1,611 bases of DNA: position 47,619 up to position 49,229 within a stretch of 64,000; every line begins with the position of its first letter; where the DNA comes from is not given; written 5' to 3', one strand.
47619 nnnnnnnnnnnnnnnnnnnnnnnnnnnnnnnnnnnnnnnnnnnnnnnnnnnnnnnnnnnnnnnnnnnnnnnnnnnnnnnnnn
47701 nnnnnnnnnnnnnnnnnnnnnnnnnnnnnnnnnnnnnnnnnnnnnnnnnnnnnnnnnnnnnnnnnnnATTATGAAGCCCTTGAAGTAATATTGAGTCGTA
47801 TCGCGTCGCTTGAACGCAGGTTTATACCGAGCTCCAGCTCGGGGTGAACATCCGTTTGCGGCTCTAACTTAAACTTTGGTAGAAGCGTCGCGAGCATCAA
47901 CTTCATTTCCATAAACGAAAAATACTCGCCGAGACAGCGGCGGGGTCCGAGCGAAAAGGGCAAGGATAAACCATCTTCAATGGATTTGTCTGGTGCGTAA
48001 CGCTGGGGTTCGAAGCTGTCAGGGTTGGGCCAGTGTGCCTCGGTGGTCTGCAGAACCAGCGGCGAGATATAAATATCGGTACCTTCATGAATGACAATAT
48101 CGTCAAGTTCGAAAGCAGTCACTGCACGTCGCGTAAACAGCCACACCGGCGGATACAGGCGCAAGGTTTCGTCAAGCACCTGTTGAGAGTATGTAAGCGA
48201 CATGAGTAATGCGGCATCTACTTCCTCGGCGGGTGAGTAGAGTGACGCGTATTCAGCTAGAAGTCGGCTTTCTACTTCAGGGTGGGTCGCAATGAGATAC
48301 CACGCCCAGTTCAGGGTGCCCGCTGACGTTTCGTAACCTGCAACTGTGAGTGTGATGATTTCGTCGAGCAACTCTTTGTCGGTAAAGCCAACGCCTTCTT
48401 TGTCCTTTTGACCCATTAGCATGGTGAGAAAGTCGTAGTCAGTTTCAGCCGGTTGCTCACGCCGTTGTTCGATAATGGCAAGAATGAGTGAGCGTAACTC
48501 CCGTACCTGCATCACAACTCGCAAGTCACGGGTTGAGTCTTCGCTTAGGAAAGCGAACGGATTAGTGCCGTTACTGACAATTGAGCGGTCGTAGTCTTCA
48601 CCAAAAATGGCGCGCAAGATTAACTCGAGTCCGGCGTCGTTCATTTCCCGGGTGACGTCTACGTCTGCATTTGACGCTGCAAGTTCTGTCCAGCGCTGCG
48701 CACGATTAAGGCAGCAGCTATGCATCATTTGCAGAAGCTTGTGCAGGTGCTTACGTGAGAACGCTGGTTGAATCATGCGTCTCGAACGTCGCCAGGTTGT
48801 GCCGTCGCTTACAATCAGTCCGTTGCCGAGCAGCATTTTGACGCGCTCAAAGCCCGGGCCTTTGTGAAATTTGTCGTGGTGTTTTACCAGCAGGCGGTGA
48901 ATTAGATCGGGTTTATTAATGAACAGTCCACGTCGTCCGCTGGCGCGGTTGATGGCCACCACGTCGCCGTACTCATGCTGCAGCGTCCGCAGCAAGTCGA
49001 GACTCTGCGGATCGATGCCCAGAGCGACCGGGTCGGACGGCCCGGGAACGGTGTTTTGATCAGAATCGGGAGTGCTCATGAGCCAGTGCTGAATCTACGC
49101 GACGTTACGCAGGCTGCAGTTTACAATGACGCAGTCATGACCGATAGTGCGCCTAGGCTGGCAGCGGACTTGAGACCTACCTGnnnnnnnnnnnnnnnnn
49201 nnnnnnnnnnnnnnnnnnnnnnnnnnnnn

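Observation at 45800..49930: Minimal P450 / FAAL-ACP / DUF374-acyltransferase cassette: candidate pathway for a hydroxylated acyl lipid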

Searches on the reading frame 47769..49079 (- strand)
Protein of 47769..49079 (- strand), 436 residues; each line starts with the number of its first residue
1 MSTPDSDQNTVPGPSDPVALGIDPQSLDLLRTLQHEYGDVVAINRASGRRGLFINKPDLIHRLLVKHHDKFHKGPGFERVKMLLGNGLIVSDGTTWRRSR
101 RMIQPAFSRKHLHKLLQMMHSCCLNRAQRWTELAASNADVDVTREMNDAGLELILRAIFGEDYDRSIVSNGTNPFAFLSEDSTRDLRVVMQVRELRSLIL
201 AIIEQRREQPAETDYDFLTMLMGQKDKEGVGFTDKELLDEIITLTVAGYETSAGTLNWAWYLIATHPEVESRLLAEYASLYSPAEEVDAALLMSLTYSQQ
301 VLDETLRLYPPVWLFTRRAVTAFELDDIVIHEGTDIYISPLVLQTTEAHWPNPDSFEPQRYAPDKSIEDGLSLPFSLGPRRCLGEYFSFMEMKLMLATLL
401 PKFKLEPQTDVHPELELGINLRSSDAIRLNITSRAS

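Call 3: search_protein_families(library=pfam, proteins=[window:47769-49079:-], max_evalue=0.01)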
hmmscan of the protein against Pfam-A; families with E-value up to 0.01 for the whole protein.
window:47769-49079:- (436 aa): 1 family
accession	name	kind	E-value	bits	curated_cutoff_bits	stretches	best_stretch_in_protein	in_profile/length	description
PF00067.27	p450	-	2.9e-75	254.2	22.8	1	28-417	24-448/462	Cytochrome P450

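Call 11: search_protein_families(library=ncbifam, proteins=[window:47769-49079:-], max_evalue=0.001)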
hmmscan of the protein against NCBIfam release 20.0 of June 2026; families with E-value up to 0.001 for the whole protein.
window:47769-49079:- (436 aa): 8 families
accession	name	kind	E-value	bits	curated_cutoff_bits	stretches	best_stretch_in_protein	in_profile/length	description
NF051859.1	AlbFlvMonOxTrpSyn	equivalog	4.6e-63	213.4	700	1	27-425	42-449/457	bifunctional albaflavenone monooxygenase/terpene synthase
NF045812.1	PentlenOxigase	equivalog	1.2e-53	182.5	800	1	36-434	32-440/444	pentalenene oxygenase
NF050147.1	aminopyruv_ApyO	equivalog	1.2e-32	113.1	525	1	84-430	76-420/444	RiPP biosynthesis cytochrome P450 ApyO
TIGR04538.1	P450_cycloAA_1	subfamily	8.3e-15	54.5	500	1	58-424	39-387/395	cytochrome P450, cyclodipeptide synthase-associated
NF041802.1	P450_SolI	exception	2e-06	26.5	850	1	201-404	221-396/424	solanimycin biosynthesis cytochrome P450 SolI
NF053744.1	FAProxCypCBc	equivalog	9.7e-06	24.4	600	1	296-406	274-387/416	CYP152 family fatty-acid peroxygenase CypC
TIGR04515.1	P450_rel_GT_act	subfamily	4.6e-05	23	343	1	297-364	259-326/386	P450-derived glycosyltransferase activator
NF041177.1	Cyp119_Thmprot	equivalog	0.00042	19.2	680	1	300-404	244-341/368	cytochrome P450 Cyp119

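Call 12: search_solved_structures(query=window:47769-49079:-, max_evalue=1e-10)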
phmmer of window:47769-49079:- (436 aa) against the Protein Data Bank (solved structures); distinct sequences matched with E-value up to 1e-10: 272 (the best 60 are shown).
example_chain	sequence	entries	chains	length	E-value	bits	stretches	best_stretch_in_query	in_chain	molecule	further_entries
7wzl_A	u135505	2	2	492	8.7e-42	146.6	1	35-435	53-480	Putative cytochrome P450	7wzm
6l8i_A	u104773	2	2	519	1.4e-41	145.9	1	217-435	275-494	Protein LUTEIN DEFICIENT 5, chloroplastic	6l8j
6j94_A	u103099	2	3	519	1.5e-41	145.8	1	216-435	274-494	Protein LUTEIN DEFICIENT 5, chloroplastic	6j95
3dbg_A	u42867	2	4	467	9.4e-37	130.1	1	35-427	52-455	Putative cytochrome P450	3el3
2q9f_A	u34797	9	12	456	3e-33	118.5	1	34-404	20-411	Cytochrome P450 46A1 | Cholesterol 24-hydroxylase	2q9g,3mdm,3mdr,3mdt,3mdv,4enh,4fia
7lrl_A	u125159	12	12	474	3.1e-33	118.5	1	34-404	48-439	Cholesterol 24-hydroxylase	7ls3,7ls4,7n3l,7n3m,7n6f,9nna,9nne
5vcd_A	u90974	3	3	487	8.8e-32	113.7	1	195-434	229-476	Cytochrome P450 3A4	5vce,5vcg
6c93_A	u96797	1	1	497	1.1e-31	113.3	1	204-408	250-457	Cytochrome P450 4B1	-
9yk4_A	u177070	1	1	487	5.1e-31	111.2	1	195-434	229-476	Cytochrome P450 3A4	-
5t6q_A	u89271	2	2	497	5.7e-31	111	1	204-408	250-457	Cytochrome P450 4B1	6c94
4ny4_A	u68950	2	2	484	9.1e-31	110.3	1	195-434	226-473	Cytochrome P450 3A4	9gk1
1w0e_A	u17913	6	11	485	9.2e-31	110.3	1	195-434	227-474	CYTOCHROME P450 3A4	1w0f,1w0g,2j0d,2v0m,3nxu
7lxl_A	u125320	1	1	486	9.3e-31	110.3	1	195-434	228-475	Cytochrome P450 3A4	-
1tqn_A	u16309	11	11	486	9.3e-31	110.3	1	195-434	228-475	cytochrome P450 3A4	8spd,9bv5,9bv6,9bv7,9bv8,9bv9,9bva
3tjs_A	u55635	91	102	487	9.4e-31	110.3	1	195-434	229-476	Cytochrome P450 3A4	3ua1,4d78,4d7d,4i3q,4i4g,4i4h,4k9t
6ma7_A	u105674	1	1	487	1.2e-30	110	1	195-434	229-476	Cytochrome P450 3A4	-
7kvk_A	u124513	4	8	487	1.2e-30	110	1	195-434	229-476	Cytochrome P450 3A4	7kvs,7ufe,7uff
8gk3_A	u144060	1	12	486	2.5e-30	108.9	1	187-417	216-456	Cytochrome P450 3A7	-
7mk8_A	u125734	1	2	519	3.2e-30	108.5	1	187-417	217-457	Isoform 2 of Cytochrome P450 3A7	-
4d6z_A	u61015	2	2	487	3.6e-30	108.4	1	195-434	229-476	CYTOCHROME P450 3A4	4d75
5veu_A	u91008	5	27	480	3e-29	105.4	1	214-417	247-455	Cytochrome P450 3A5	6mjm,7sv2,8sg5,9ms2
7lad_A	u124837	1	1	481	3e-29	105.4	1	214-417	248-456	Cytochrome P450 3A5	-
6n6q_A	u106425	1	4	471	4.1e-28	101.6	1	195-429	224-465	Cytochrome P450 (CYP102L1)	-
7tef_A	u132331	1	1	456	1.8e-27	99.5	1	193-407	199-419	Cytochrome P450 51B1 Cyp51B1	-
6mi0_A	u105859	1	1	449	1.3e-26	96.7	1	21-406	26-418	Cytochrome P450 51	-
7jj1_A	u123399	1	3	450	1.3e-26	96.7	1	21-406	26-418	Cytochrome P450 51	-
7f3h_A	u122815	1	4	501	2.3e-26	95.8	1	52-425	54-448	Bifunctional cytochrome P450/NADPH--P450 reductase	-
6mcw_A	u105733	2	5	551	2.5e-26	95.7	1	22-406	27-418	Cytochrome P450 51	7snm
7f3w_A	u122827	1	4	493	4.1e-26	95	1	52-425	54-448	cytochrome P450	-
8hkj_A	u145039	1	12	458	9.8e-26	93.8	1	24-425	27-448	Bifunctional cytochrome P450/NADPH--P450 reductase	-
4key_A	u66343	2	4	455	1e-25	93.7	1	30-421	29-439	Bifunctional P-450/NADPH-P450 reductase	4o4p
6hn8_A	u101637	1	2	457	1e-25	93.7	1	30-421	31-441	Bifunctional cytochrome P450/NADPH--P450 reductase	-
4kf2_A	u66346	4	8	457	1e-25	93.7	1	30-421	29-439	Bifunctional P-450/NADPH-P450 reductase | Bifunctional cytochrome P450/NADPH--P450 reductase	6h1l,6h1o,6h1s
6h1t_A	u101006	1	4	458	1.1e-25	93.7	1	30-421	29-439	Bifunctional cytochrome P450/NADPH--P450 reductase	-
1zoa_A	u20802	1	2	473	1.3e-25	93.4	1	30-420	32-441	Bifunctional P-450:NADPH-P450 reductase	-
7wy3_A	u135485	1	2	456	1.4e-25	93.3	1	30-421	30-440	Bifunctional cytochrome P450/NADPH--P450 reductase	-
7wde_A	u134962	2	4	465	2.1e-25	92.7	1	30-421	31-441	Bifunctional cytochrome P450/NADPH--P450 reductase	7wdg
4kew_A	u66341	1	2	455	2.6e-25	92.4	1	30-421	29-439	Bifunctional P-450/NADPH-P450 reductase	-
4kf0_A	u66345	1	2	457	2.7e-25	92.3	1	30-421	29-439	Bifunctional P-450/NADPH-P450 reductase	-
2uwh_A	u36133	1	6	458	2.7e-25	92.3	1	30-421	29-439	BIFUNCTIONAL P-450: NADPH-P450 REDUCTASE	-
7y9l_A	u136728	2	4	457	3.5e-25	91.9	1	30-420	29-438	Bifunctional cytochrome P450/NADPH--P450 reductase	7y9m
23ub_A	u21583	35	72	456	3.6e-25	91.9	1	30-421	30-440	Bifunctional cytochrome P450/NADPH--P450 reductase | Bifunctional P-450/NADPH-P450 reductase | Bifunctional cytochrome P450/NADPH-P450 reductase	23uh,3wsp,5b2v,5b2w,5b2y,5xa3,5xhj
1bu7_A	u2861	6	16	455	3.6e-25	91.9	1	30-421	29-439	PROTEIN (CYTOCHROME P450) | CYTOCHROME P450 BM-3 | CYTOCHROME P450 102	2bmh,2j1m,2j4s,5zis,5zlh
8q2f_A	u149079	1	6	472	3.7e-25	91.9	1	48-419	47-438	Bifunctional cytochrome P450/NADPH--P450 reductase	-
1bvy_A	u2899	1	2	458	3.7e-25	91.9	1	30-421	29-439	PROTEIN (CYTOCHROME P450 BM-3)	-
4zfa_A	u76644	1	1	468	4e-25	91.7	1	30-421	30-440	Bifunctional P-450/NADPH-P450 reductase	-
3ben_A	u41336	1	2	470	4.1e-25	91.7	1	30-421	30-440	Cytochrome P450 102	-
2ij2_A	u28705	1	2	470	4.1e-25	91.7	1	30-421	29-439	Cytochrome P450 BM3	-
1fag_A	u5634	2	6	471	4.2e-25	91.7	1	30-421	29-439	CYTOCHROME P450 BM-3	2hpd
1jpz_A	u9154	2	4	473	4.2e-25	91.7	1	30-421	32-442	BIFUNCTIONAL P-450:NADPH-P450 REDUCTASE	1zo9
6k24_A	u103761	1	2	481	4.6e-25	91.6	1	30-420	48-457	Bifunctional cytochrome P450/NADPH--P450 reductase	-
5b2u_A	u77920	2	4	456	4.8e-25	91.5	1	30-420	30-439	Bifunctional cytochrome P450/NADPH--P450 reductase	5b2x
7wy2_A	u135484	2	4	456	4.8e-25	91.5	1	30-421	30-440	Bifunctional cytochrome P450/NADPH--P450 reductase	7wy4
2x7y_A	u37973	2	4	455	4.8e-25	91.5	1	30-421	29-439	BIFUNCTIONAL P-450/NADPH-P450 REDUCTASE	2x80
7y9j_A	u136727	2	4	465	4.9e-25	91.5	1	30-420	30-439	Bifunctional cytochrome P450/NADPH--P450 reductase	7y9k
6jmw_A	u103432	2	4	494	5.1e-25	91.4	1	30-420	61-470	Bifunctional cytochrome P450/NADPH--P450 reductase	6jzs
4kpa_A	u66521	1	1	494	5.1e-25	91.4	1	30-420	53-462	Cytochrome P450 BM-3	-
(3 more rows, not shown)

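Call 14: find_encoding_contigs(protein=window:47769-49079:-, flank=10000, max_places=6)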
Protein window:47769-49079:- (436 aa): no gene with exactly this product is on record in the collection.

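Call 17: find_homologous_proteins(query=window:47769-49079:-, max_evalue=1e-30)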
Query window:47769-49079:- (436 aa): 2771 proteins with E <= 1e-30 among 8000 candidates; the best 120 are listed.
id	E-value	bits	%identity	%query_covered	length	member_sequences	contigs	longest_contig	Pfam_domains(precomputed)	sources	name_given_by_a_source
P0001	1.2e-292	988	100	100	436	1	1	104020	PF00067.28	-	-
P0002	7.5e-229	778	79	100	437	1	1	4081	PF00067.28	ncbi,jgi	-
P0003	5.4e-228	775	77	100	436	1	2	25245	PF00067.28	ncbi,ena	-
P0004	2.6e-227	773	78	100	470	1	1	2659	PF00067.28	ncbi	-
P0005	1.4e-216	737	75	100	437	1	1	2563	PF00067.28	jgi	-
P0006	1.6e-216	737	74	100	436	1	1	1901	PF00067.28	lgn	-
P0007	2.2e-212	724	73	100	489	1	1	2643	PF00067.28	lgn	-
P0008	7.1e-211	719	71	100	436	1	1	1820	PF00067.28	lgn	-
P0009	1.1e-202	692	72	97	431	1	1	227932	PF00067.28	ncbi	ncbi:MAG: cytochrome P450 [Pseudomonadota bacterium]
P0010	2.9e-164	565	59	98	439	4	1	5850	PF00067.28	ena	-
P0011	5.4e-163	561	58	98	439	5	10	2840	PF00067.28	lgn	-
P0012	2.7e-162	559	59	98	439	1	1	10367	PF00067.28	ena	-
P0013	3.3e-162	558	58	98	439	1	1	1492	PF00067.28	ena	-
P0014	4.2e-162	558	56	100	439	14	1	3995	PF00067.28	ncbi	-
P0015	4.7e-162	558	57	98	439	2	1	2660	PF00067.28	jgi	-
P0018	7.0e-161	554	55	100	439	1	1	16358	PF00067.28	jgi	jgi:cytochrome P450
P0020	3.9e-159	548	57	100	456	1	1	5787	PF00067.28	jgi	jgi:cytochrome P450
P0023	1.5e-158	546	57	100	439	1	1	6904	PF00067.28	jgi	jgi:cytochrome P450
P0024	1.9e-158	546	56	100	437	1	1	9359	PF00067.28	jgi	jgi:cytochrome P450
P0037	5.8e-157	541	56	98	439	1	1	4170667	PF00067.28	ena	-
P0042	1.2e-156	540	56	98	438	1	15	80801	PF00067.28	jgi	jgi:cytochrome P450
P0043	1.4e-156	540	57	97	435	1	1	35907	PF00067.28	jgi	jgi:cytochrome P450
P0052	4.7e-156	538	56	98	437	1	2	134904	PF00067.28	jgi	jgi:cytochrome P450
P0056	6.4e-156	538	55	98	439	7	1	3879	PF00067.28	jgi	jgi:cytochrome P450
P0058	9.1e-156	537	55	98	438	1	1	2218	PF00067.28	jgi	jgi:cytochrome P450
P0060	1.3e-155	537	55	98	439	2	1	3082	PF00067.28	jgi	jgi:cytochrome P450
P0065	2.5e-155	536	55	98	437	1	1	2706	PF00067.28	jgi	jgi:cytochrome P450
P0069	4.1e-155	535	55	100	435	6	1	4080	PF00067.28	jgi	jgi:cytochrome P450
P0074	8.1e-155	534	57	97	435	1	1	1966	PF00067.28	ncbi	ncbi:MAG: cytochrome P450 [Pseudomonadota bacterium]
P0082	1.5e-154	533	56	97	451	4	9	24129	PF00067.28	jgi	jgi:cytochrome P450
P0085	1.8e-154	533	54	98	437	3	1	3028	PF00067.28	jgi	jgi:cytochrome P450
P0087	2.0e-154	533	57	95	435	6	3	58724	PF00067.28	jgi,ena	jgi:cytochrome P450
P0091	2.4e-154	532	55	100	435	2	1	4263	PF00067.28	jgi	jgi:cytochrome P450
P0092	2.5e-154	532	55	100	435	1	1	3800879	PF00067.28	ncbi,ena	-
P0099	4.7e-154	531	56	100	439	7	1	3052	PF00067.28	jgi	jgi:cytochrome P450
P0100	4.7e-154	531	56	100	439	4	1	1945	PF00067.28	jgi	jgi:cytochrome P450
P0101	5.0e-154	531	55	100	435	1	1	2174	PF00067.28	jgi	jgi:cytochrome P450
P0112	9.9e-154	530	55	100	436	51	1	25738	PF00067.28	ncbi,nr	ncbi:MAG: cytochrome P450 [Proteobacteria bacterium]|nr:cytochrome P450 [Pseudomonadota bacterium]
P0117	1.3e-153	530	55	98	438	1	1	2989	PF00067.28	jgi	jgi:cytochrome P450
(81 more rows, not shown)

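Call 18: find_encoding_contigs(protein=P0009, flank=8000, max_places=2)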
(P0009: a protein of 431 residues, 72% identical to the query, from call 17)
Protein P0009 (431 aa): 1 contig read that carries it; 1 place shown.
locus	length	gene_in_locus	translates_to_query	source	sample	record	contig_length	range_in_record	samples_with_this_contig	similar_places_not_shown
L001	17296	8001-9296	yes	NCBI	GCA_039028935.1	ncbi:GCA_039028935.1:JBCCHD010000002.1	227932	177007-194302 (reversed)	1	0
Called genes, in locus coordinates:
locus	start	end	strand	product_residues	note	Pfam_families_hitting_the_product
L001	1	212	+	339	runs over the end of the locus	PF18075:FtsX_ECD, PF02687:FtsX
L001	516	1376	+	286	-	PF00140:Sigma70_r1_2 (weak), PF04542:Sigma70_r2, PF04545:Sigma70_r4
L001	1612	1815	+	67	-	PF07311:Dodecin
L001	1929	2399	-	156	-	PF11948:DUF3465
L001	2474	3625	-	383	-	PF12679:ABC2_membrane_2, PF12698:ABC2_membrane_3, PF01061:ABC2_membrane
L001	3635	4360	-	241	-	PF00005:ABC_tran, PF13304:AAA_21 (faint)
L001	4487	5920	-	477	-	PF00561:Abhydrolase_1, PF12697:Abhydrolase_6 (weak), PF12146:Hydrolase_4 (weak), PF08386:Abhydrolase_4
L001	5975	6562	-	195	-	-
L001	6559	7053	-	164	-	PF04542:Sigma70_r2, PF08281:Sigma70_r4_2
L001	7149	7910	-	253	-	PF04028:DUF374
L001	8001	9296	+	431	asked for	PF00067:p450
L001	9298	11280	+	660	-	PF00501:AMP-binding, PF00550:PP-binding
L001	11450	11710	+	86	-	PF01197:Ribosomal_L31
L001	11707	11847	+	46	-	PF00444:Ribosomal_L36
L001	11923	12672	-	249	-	PF11306:DUF3108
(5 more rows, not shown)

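Call 19: find_encoding_contigs(protein=P0037, flank=8000, max_places=2)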
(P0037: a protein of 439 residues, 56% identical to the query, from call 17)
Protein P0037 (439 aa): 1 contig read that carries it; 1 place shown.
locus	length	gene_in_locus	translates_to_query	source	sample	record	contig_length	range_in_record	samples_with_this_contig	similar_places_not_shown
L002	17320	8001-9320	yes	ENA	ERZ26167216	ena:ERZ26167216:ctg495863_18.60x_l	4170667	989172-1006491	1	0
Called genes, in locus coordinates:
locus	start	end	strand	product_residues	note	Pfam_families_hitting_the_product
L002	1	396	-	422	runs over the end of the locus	PF16217:M64_N, PF09471:Peptidase_M64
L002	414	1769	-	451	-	PF07992:Pyr_redox_2 (faint), PF01266:DAO, PF12831:FAD_oxidored (weak), PF13450:NAD_binding_8 (weak)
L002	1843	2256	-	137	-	-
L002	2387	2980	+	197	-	-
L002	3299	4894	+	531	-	PF05598:DUF772, PF13586:DDE_Tnp_1_2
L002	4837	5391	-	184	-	PF03544:TonB_C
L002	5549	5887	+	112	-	PF03551:PadR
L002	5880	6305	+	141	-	-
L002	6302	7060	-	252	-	PF11306:DUF3108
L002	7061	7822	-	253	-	PF04028:DUF374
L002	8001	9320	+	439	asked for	PF00067:p450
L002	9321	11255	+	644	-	PF00501:AMP-binding, PF00550:PP-binding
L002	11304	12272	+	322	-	PF00108:Thiolase_N (faint), PF08545:ACP_syn_III, PF08541:ACP_syn_III_C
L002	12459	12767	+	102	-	-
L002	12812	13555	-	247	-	PF13367:PrsW-protease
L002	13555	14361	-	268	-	PF05721:PhyH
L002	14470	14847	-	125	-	PF00903:Glyoxalase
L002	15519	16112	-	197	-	PF12570:DUF3750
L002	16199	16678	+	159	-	-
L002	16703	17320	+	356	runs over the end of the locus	PF13700:DUF4158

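Call 20: find_encoding_contigs(protein=P0092, flank=8000, max_places=2)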
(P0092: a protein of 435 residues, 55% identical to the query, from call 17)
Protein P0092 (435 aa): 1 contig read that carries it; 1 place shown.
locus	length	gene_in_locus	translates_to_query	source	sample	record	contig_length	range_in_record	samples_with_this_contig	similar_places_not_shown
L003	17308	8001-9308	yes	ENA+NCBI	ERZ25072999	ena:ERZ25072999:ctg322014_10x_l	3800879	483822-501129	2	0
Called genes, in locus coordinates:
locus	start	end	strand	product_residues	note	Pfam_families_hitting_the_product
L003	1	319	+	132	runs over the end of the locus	PF03061:4HBT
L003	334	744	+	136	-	PF02537:CRCB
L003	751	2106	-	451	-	PF00282:Pyridoxal_deC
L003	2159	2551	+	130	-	PF01042:Ribonuc_L-PSP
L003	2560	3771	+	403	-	PF06224:AlkZ-like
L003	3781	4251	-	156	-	-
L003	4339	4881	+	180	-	-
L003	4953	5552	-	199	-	PF03544:TonB_C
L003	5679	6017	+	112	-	PF03551:PadR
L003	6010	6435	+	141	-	-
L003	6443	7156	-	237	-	PF11306:DUF3108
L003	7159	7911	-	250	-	PF04028:DUF374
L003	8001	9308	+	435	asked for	PF00067:p450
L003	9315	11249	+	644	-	PF00501:AMP-binding, PF00550:PP-binding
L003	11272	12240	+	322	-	PF00109:ketoacyl-synt (faint), PF00108:Thiolase_N (weak), PF08545:ACP_syn_III, PF08541:ACP_syn_III_C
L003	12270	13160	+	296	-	PF00892:EamA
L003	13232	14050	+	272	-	PF20112:DUF6502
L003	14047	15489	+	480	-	PF18914:DUF5666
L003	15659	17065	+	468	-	PF00202:Aminotran_3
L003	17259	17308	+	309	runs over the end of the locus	PF12849:PBP_like_2, PF13531:SBP_bac_11 (weak)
